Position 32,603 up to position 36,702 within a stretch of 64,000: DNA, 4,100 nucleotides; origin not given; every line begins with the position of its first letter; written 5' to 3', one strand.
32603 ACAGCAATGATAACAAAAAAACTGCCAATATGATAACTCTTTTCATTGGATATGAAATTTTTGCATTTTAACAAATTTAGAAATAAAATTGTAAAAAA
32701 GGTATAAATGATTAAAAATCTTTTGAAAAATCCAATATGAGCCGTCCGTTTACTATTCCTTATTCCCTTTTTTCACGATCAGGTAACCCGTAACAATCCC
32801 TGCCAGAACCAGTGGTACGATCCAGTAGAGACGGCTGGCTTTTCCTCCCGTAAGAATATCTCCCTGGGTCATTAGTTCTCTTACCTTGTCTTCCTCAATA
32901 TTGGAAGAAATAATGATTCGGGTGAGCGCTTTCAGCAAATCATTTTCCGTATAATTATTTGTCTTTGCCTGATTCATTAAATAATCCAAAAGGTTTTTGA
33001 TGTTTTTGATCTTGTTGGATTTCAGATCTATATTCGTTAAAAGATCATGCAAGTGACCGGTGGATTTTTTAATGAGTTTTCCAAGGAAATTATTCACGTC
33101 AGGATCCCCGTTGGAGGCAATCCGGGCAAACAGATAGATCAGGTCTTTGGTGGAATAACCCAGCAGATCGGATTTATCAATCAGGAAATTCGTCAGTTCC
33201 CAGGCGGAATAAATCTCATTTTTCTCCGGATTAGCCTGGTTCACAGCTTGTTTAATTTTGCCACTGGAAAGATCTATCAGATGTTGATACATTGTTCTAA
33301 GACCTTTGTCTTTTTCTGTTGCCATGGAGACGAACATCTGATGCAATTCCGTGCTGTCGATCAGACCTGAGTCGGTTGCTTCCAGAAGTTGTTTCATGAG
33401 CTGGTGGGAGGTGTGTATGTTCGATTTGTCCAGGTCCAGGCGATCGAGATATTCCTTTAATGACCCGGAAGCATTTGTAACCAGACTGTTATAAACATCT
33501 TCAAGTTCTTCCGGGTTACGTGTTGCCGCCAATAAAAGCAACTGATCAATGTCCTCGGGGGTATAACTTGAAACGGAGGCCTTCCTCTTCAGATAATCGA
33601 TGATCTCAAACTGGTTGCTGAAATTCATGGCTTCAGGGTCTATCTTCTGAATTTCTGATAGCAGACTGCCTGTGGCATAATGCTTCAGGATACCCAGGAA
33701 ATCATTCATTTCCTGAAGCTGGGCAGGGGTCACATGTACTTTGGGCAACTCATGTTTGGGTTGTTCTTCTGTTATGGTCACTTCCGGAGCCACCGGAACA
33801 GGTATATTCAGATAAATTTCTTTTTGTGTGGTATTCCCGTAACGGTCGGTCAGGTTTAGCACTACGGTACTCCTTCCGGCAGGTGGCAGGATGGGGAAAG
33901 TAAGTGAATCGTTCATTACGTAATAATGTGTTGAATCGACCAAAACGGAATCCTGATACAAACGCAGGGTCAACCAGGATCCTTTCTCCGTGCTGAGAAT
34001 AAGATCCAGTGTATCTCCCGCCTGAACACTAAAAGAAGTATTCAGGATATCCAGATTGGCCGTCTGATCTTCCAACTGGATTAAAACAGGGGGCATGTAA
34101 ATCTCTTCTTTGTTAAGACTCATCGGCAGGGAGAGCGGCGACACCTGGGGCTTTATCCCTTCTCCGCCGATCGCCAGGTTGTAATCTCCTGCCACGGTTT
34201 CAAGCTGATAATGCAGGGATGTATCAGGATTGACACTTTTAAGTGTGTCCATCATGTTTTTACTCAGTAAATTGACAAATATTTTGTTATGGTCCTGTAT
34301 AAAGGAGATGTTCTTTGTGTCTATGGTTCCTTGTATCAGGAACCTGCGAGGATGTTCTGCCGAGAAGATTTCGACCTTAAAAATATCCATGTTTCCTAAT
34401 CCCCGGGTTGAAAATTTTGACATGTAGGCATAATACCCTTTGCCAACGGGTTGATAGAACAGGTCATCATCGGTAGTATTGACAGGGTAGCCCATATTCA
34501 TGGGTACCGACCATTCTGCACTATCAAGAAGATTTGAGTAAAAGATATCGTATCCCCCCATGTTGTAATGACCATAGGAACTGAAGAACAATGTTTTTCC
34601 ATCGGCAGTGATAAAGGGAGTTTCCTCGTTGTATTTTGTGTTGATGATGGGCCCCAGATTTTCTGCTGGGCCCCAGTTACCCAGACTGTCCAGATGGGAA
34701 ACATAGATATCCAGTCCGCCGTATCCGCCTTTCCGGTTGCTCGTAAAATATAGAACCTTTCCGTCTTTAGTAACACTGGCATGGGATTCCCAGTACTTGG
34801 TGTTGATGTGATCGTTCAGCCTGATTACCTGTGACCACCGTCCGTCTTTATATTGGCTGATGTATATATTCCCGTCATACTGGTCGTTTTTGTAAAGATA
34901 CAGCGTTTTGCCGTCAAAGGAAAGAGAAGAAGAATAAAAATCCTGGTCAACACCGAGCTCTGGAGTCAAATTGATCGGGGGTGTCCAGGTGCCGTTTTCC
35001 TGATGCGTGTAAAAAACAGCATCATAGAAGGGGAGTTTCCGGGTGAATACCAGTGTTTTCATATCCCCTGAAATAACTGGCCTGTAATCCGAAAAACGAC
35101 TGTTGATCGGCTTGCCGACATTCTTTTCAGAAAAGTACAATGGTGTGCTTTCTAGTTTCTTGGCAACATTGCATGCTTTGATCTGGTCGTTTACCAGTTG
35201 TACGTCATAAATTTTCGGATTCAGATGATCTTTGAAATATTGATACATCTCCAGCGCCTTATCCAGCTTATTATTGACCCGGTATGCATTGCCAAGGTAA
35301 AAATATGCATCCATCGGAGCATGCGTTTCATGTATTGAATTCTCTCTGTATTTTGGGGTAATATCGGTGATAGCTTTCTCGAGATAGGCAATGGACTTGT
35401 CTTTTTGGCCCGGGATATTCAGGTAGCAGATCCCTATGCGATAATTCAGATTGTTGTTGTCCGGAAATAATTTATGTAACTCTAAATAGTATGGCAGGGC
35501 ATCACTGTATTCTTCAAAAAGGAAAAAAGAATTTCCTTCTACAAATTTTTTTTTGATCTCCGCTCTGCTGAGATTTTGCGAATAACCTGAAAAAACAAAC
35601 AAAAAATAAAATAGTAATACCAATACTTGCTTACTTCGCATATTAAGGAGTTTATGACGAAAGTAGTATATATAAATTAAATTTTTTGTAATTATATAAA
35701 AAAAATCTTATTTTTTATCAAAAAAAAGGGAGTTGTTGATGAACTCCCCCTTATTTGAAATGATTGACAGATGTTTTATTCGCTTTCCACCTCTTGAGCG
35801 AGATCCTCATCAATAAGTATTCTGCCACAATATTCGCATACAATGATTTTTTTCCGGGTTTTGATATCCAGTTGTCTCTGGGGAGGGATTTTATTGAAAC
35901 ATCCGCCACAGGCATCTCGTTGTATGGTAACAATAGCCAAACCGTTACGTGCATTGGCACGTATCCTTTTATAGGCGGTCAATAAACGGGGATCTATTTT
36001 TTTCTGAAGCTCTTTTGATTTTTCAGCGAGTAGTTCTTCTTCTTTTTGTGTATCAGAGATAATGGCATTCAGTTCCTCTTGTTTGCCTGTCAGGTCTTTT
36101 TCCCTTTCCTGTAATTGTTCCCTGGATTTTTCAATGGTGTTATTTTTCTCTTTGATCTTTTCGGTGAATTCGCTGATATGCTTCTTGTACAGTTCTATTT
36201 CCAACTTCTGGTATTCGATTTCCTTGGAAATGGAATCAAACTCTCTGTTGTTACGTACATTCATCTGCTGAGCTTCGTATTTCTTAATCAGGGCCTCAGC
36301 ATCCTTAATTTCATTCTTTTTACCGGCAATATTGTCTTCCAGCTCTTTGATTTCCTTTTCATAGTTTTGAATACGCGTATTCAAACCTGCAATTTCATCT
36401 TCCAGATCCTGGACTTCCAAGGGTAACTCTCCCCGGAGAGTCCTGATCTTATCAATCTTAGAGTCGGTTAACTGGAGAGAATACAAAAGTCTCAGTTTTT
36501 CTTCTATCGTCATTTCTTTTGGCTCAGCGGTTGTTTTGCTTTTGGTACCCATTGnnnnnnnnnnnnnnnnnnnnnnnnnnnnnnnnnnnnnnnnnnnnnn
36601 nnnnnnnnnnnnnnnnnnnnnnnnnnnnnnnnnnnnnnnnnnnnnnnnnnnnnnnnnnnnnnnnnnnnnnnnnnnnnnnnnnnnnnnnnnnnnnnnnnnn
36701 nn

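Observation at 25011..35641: Five tandem paralogues of a TPR + PD40 beta-propeller envelope protein, each with a different C-terminal module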

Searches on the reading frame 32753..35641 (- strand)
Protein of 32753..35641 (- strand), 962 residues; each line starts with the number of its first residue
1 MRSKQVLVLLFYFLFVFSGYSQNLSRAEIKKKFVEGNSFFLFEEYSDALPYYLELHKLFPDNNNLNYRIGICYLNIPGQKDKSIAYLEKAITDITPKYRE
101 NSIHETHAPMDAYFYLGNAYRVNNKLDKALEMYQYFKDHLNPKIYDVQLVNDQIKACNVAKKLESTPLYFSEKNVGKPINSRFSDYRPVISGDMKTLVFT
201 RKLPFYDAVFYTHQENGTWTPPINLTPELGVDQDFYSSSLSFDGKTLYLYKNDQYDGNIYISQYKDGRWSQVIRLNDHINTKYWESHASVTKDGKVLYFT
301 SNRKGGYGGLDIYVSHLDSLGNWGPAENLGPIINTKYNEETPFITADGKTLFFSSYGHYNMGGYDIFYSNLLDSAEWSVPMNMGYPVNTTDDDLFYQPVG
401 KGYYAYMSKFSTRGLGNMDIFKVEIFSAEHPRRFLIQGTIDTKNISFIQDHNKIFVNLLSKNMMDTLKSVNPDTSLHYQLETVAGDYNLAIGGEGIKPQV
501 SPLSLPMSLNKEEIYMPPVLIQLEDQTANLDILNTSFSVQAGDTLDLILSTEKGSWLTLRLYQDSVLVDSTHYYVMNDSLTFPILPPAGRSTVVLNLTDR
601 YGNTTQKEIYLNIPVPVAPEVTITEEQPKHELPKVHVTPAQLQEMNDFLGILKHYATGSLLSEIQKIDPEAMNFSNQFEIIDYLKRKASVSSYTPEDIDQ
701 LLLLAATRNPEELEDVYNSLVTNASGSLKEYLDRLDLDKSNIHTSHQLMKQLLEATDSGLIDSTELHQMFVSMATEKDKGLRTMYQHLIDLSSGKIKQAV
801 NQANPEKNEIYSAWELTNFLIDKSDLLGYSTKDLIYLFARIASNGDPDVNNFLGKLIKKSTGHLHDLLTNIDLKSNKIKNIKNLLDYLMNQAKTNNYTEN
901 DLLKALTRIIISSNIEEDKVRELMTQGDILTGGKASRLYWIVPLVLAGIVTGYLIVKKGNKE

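Call 3: search_protein_families(library=pfam, proteins=[window:32753-35641:-], max_evalue=0.01)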
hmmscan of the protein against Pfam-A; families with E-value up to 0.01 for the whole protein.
window:32753-35641:- (962 aa): 6 families
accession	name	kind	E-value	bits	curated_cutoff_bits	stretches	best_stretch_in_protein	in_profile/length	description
PF07676.18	PD40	-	5.1e-20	71.3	20.9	2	329-367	1-37/38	WD40-like Beta Propeller Repeat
PF07719.23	TPR_2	-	3e-06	27.4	27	0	111-134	2-25/34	Tetratricopeptide repeat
PF13174.12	TPR_6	-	1.4e-05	25.8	26.3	0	111-136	1-26/33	Tetratricopeptide repeat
PF13432.12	TPR_16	-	5.2e-05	24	32.7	0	36-96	4-62/65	Tetratricopeptide repeat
PF00515.34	TPR_1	-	7.2e-05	22.9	27.8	1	111-134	2-25/34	Tetratricopeptide repeat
PF13428.12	TPR_14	-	0.0047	17.9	23.5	0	111-134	2-25/44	Tetratricopeptide repeat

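Call 4: search_protein_families(library=ncbifam, proteins=[window:32753-35641:-], max_evalue=0.01)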
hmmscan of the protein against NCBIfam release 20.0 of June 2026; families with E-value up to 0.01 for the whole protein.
window:32753-35641:- (962 aa): 3 families
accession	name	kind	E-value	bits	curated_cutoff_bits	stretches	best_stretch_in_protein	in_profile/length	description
NF053607.1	CHU_0125_OmpA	equivalog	1.8e-44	152.3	620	1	22-455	21-446/639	CHU_0125 family OmpA-like outer membrane integrity protein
NF052230.1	T9SS_PorE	exception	5e-41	140.7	600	1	27-405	16-401/648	PorE family type IX secretion system protein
NF040959.1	MamA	equivalog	8.4e-06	25.4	200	1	22-96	98-170/204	magnetosome protein MamA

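Call 29: find_homologous_proteins(query=window:32753-35641:-, max_evalue=1e-20)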
Query window:32753-35641:- (962 aa): 6074 proteins with E <= 1e-20 among 8000 candidates; the best 120 are listed.
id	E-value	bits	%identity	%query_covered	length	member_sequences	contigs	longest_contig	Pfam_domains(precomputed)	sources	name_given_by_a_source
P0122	0.0e+0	1835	83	100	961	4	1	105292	PF07676.19,PF07719.24,PF13174.13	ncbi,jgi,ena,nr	ncbi:MAG TPA: tetratricopeptide repeat protein [Bacteroidetes bacterium]|nr:tetratricopeptide repeat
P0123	0.0e+0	1806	81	100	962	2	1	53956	PF00515.35,PF07676.19,PF07719.24,PF13174.13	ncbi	-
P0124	0.0e+0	1712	77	100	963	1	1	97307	PF07676.19,PF07719.24,PF13174.13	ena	-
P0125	0.0e+0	1512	68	100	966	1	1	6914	PF00515.35,PF07676.19,PF07719.24,PF13174.13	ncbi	-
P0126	0.0e+0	1510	68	100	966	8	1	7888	PF07676.19,PF07719.24,PF13174.13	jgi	jgi:hypothetical protein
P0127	0.0e+0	1499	68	100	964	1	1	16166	PF00515.35,PF13432.13,PF07676.19,PF07719.24,PF13174.13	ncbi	-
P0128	0.0e+0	1497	68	100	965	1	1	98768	PF13432.13,PF07676.19,PF07719.24,PF13174.13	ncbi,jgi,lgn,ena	-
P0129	0.0e+0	1489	67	100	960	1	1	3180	PF00515.35,PF07676.19,PF07719.24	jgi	-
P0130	0.0e+0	1481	68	97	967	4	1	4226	PF07676.19,PF07719.24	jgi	jgi:tetratricopeptide (TPR) repeat protein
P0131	0.0e+0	1476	67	100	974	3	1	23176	PF07676.19,PF07719.24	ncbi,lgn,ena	-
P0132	0.0e+0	1475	67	100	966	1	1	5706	PF13432.13,PF07676.19,PF07719.24,PF13174.13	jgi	jgi:tetratricopeptide (TPR) repeat protein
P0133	0.0e+0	1409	68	95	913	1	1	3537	PF07676.19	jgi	jgi:hypothetical protein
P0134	0.0e+0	1346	61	99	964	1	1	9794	PF13431.13,PF07676.19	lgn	-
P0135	0.0e+0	1344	61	98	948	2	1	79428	PF07676.19,PF07719.24,PF13174.13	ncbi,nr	ncbi:MAG: hypothetical protein GXO83_06360 [Chlorobi bacterium]|nr:hypothetical protein [Chlorobiota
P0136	1.7e-278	945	47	99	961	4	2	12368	PF13432.13,PF07676.19,PF07719.24,PF13174.13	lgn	-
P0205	5.0e-209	715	36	98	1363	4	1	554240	PF07676.19,PF07719.24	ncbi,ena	-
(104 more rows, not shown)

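Call 45: predict_structure(alignment_id=A2)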
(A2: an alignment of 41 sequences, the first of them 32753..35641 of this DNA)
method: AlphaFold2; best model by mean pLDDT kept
length: 962 residues; sequences in the alignment: 41
mean_pLDDT: 82.3   pTM: 0.48
mean pLDDT of the five models: 82.3, 81.9, 81.6, 78.5, 78.3
residues with pLDDT >= 90: 266; 70-90: 562; 50-70: 98; < 50: 36
segments of 3 or more residues with pLDDT < 50: 1-3, 17-21, 617-633, 933-938
pLDDT, mean of each block of 10 residues (from residue 1): 54 49 74 89 86 92 94 85 94 88 88 91 85 94 85 77 64 85 86 88 86 89 90 81 91 75 92 87 80 90 78 90 89 78 79 67 70 82 63 60 73 80 72 87 71 89 91 90 92 85 84 85 80 79 85 89 86 88 85 89 84 61 35 65 89 90 91 89 89 89 86 84 90 90 89 90 89 84 88 88 84 88 86 90 87 91 88 89 92 87 89 80 65 49 72 70 44
secondary structure, 60 per line:
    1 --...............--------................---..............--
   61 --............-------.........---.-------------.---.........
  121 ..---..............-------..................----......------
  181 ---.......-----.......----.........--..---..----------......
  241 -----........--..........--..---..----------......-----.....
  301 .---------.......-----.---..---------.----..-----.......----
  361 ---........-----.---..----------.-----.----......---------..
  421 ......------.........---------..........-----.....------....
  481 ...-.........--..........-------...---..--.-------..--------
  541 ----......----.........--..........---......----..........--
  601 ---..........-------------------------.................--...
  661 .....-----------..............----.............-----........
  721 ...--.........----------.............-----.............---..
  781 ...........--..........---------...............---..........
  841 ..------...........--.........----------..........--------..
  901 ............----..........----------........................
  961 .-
elements in order (helices of 4 or more, strands of 3 or more residues): H3-17 H26-41 H45-58 H63-74 H82-90 H112-122 H126-139 H147-164 E169-174 E184-190 E196-202 E207-215 E235-240 E246-253 E256-265 E285-290 E296-301 E311-317 E350-356 E364-371 E404-409 E419-426 E433-441 E454-460 E466-470 E477-483 E485-493 E496-505 E513-515 E545-550 E555-563 E566-575 E579-584 E589-598 E604-613 H639-655 H658-665 H677-690 H695-707 H713-723 H726-734 H745-757 H763-775 H779-791 H794-803 H813-827 H831-842 H849-859 H862-870 H881-890 H899-912 H917-926 H937-961

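Call 50: fold_search(model_id=the predicted structure, library=pdb)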
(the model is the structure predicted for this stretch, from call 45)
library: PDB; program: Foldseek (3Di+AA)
matches with E <= 10: 1781; with E <= 0.001: 265
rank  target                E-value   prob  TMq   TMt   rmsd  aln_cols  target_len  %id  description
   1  2w8b_B                1.1e-08  1.00  0.19  0.42  13.0       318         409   15  Crystal structure of processed TolB in complex with Pal (released 2009-02-17)
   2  2w8b_A                1.4e-08  1.00  0.19  0.42  12.4       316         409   15  Crystal structure of processed TolB in complex with Pal (released 2009-02-17)
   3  1l0q_A                4.2e-08  1.00  0.15  0.32  21.5       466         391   11  Tandem YVTN beta-propeller and PKD domains from an archaeal surface layer protein (released 2002-11-06)
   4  1crz                  5.5e-08  1.00  0.19  0.40  11.2       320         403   14  CRYSTAL STRUCTURE OF THE E. COLI TOLB PROTEIN (released 2000-08-16)
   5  6pnv                  7.0e-08  1.00  0.19  0.42  11.3       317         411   15  1.42 Angstrom Resolution Crystal Structure of Translocation Protein TolB from Salmonella enterica (released 2019-07-17)
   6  2hqs_A                7.3e-08  1.00  0.19  0.42  11.1       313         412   14  Crystal structure of TolB/Pal complex (released 2007-04-03)
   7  2hqs_B                7.3e-08  1.00  0.19  0.41  11.4       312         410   16  Crystal structure of TolB/Pal complex (released 2007-04-03)
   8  4r40_C                7.7e-08  1.00  0.19  0.42  11.0       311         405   15  Crystal Structure of TolB/Pal complex from Yersinia pestis. (released 2014-09-03)
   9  3iax_A                7.7e-08  1.00  0.19  0.41  10.7       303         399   16  The crystal structure of the TolB box of Colicin A in complex with TolB reveals important differences in the recruitme (released 2009-10-13)
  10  1c5k                  7.7e-08  1.00  0.19  0.41  10.8       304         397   15  THE STRUCTURE OF TOLB, AN ESSENTIAL COMPONENT OF THE TOL-DEPENDENT TRANSLOCATION SYSTEM AND ITS INTERACTIONS WITH THE TR (released 2000-12-06)
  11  4pwz_A                1.1e-07  1.00  0.18  0.40  11.8       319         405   14  Crystal structure of TolB protein from Yersinia pestis CO92 (released 2014-04-02)
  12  4pwz_B                1.8e-07  1.00  0.18  0.39  13.6       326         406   14  Crystal structure of TolB protein from Yersinia pestis CO92 (released 2014-04-02)
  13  7mx5_B                1.8e-07  1.00  0.17  0.37  12.9       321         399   17  Crystal structure of TolB from Acinetobacter baumannii (released 2021-05-26)
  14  8ic1_A                1.9e-07  1.00  0.19  0.33  22.5       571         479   10  endo-alpha-D-arabinanase EndoMA1 D51N mutant from Microbacterium arabinogalactanolyticum in complex with arabinooligos (released 2023-08-16)
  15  4r40_A                2.0e-07  1.00  0.19  0.40  12.5       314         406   16  Crystal Structure of TolB/Pal complex from Yersinia pestis. (released 2014-09-03)
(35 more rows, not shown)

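Call 72: find_encoding_contigs(protein=P0205, flank=10000, max_places=1)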
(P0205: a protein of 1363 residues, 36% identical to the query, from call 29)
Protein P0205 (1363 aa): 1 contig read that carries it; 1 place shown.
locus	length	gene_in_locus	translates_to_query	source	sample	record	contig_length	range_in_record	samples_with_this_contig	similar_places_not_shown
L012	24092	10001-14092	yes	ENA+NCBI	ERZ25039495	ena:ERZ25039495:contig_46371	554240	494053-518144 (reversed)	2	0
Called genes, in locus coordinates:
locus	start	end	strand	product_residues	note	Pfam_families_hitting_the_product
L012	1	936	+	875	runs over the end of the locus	PF01411:tRNA-synt_2c, PF07973:tRNA_SAD, PF02272:DHHA1 (weak)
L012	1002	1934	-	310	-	PF04187:Cofac_haem_bdg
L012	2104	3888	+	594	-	PF00501:AMP-binding, PF23562:AMP-binding_C_3 (weak)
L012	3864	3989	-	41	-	-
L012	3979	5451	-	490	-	PF00474:SSF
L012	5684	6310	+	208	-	PF21176:RecR_HhH, PF02132:RecR_ZnF, PF01751:Toprim (weak), PF13662:Toprim_4, PF21175:RecR_C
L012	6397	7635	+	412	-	PF00278:Orn_DAP_Arg_deC, PF02784:Orn_Arg_deC_N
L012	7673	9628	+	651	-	PF00535:Glycos_transf_2, PF13641:Glyco_tranf_2_3, PF13632:Glyco_trans_2_3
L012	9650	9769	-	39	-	-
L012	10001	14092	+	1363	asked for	PF07719:TPR_2 (faint), PF07676:PD40 (faint)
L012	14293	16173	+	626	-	PF13424:TPR_12 (faint), PF13432:TPR_16 (faint), PF13181:TPR_8 (faint), PF07676:PD40, PF00691:OmpA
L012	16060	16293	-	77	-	-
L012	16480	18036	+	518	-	PF07719:TPR_2 (faint), PF13414:TPR_11 (faint), PF07676:PD40 (weak)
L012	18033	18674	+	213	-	PF05036:SPOR (faint)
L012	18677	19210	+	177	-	PF13302:Acetyltransf_3, PF13420:Acetyltransf_4 (weak), PF00583:Acetyltransf_1 (weak)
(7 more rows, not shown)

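Call 83: list_cluster_members(proteins=[P0122, P0003, P0106, P0112, P0092])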
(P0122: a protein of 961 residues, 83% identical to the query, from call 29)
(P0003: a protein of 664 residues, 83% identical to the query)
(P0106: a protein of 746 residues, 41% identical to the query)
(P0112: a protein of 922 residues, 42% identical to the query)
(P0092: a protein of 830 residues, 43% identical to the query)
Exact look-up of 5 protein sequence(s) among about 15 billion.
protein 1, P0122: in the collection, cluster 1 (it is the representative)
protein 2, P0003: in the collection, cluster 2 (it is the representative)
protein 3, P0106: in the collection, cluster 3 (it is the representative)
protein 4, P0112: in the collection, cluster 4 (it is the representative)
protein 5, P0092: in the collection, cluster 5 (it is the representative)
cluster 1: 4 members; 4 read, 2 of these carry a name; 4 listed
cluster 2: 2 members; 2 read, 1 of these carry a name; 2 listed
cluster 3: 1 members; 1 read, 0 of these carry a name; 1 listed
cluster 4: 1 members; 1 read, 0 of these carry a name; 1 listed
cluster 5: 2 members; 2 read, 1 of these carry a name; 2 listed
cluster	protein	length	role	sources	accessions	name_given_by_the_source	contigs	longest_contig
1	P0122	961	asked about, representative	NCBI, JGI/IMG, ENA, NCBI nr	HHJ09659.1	MAG TPA: tetratricopeptide repeat protein [Bacteroidetes bacterium] | tetratricopeptide repeat protein [Bacteroidota bacterium]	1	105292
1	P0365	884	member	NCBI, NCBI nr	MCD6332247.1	MAG: PD40 domain-containing protein, partial [Bacteroidales bacterium] | PD40 domain-containing protein [Bacteroidales bacterium]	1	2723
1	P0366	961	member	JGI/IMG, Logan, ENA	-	-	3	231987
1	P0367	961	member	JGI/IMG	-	-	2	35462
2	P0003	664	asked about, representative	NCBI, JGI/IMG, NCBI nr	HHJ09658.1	MAG TPA: tetratricopeptide repeat protein [Bacteroidetes bacterium] | tetratricopeptide repeat protein [Bacteroidota bacterium]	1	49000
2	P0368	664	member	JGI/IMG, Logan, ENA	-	-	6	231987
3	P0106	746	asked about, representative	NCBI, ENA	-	-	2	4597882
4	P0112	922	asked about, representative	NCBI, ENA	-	-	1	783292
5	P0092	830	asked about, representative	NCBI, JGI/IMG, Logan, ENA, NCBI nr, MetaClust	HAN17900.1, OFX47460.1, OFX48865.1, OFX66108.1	MAG: hypothetical protein A2X13_10700 [Bacteroidetes bacterium GWC2_33_15] | MAG: hypothetical protein A2X10_03250 [Bacteroidetes bacterium GWA2_33_15] | status=active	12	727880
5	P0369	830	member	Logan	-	-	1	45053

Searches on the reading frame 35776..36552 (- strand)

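Call 15: search_protein_families(library=pfam, proteins=[window:35776-36552:-], max_evalue=0.001)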
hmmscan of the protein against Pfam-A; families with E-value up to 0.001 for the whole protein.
window:35776-36552:- (258 aa): 3 families
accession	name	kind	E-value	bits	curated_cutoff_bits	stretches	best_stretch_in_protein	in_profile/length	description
PF02591.20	Zn_ribbon_9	-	4.2e-14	52.8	29.1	1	214-246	1-33/33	C4-type zinc ribbon domain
PF24481.2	CT398_CC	-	4e-05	24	27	1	26-200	1-178/180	CT398-like coiled coil hairpin domain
PF07926.17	TPR_MLP1_2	-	0.00065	20.2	36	0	46-178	2-125/129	TPR/MLP1/MLP2-like protein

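Call 75: search_protein_families(library=ncbifam, proteins=[window:35776-36552:-], max_evalue=0.00001)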
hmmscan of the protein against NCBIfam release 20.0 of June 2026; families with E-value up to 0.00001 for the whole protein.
window:35776-36552:- (258 aa): 5 families
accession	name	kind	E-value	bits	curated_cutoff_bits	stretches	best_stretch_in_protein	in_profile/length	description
NF047363.1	Zn_ribbon_CdsZ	equivalog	5.6e-26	91.5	275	1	17-251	2-235/251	zinc ribbon domain regulatory protein CdsZ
NF045487.1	ASRP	equivalog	4e-09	35.6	300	1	30-251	117-315/593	archaea-specific SMC-related protein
TIGR04523.1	Mplasa_alph_rch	subfamily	2.7e-07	28.9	270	1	30-187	369-520/745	helix-rich protein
TIGR02169.1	SMC_prok_A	equivalog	2.2e-06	25.7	729.4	1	12-186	283-451/1165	chromosome segregation protein SMC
TIGR02168.1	SMC_prok_B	equivalog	3.1e-06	25.2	567.35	1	33-182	269-814/1181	chromosome segregation protein SMC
